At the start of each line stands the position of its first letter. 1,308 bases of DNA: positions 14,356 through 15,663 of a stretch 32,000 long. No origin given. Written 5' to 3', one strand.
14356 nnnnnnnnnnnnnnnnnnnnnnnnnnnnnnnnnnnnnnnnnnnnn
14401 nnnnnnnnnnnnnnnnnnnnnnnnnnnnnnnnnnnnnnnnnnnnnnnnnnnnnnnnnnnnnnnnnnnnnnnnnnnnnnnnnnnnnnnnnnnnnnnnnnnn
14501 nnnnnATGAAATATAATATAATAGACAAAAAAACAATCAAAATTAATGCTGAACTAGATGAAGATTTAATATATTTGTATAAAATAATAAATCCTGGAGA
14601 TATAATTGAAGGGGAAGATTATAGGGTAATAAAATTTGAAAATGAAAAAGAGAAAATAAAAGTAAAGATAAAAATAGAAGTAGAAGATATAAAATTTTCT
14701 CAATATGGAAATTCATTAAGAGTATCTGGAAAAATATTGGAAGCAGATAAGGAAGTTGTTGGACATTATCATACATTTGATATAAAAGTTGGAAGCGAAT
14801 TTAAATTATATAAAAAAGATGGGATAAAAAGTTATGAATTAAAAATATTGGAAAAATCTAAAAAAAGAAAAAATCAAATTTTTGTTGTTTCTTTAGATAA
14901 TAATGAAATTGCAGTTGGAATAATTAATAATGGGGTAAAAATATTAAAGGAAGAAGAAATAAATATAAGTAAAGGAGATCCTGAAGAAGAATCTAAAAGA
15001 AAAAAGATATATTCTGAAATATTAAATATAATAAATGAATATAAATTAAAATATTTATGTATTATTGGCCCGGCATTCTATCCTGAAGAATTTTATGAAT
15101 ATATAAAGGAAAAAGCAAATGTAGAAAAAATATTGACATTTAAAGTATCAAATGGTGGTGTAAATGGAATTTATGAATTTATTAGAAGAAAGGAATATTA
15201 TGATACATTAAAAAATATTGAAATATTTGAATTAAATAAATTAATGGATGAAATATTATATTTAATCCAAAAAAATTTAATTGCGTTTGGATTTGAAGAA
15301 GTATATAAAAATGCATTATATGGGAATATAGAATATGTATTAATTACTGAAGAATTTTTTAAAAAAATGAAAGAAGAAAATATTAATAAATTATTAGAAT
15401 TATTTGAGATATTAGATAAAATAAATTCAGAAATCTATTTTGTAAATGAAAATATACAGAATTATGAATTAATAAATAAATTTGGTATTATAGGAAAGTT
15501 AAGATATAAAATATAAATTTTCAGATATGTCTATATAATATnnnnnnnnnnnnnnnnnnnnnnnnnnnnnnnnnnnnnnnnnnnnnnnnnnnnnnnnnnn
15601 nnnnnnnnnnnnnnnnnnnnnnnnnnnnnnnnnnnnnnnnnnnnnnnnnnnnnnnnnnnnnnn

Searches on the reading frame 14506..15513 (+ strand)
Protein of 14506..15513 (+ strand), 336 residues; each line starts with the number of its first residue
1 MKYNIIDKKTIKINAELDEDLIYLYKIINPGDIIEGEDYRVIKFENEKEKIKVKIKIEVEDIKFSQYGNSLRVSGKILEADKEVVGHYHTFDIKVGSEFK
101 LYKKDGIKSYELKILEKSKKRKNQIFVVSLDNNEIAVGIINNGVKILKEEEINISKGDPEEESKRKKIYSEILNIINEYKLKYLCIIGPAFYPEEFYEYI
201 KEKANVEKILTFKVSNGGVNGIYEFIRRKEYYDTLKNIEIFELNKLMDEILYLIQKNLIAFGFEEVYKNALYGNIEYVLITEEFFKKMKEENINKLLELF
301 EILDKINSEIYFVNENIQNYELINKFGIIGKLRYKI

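Call 27: search_protein_families(library=pfam, proteins=[window:14506-15513:+], max_evalue=0.00001)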
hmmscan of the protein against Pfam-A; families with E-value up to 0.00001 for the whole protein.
window:14506-15513:+ (336 aa): 2 families
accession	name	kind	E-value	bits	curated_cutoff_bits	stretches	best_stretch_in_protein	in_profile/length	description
PF03463.20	eRF1_1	-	1.8e-20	73.6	23.8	1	8-117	13-121/123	eRF1 domain 1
PF03465.20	eRF1_3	-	2.1e-10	41.4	25.8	1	244-336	5-106/106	eRF1 domain 3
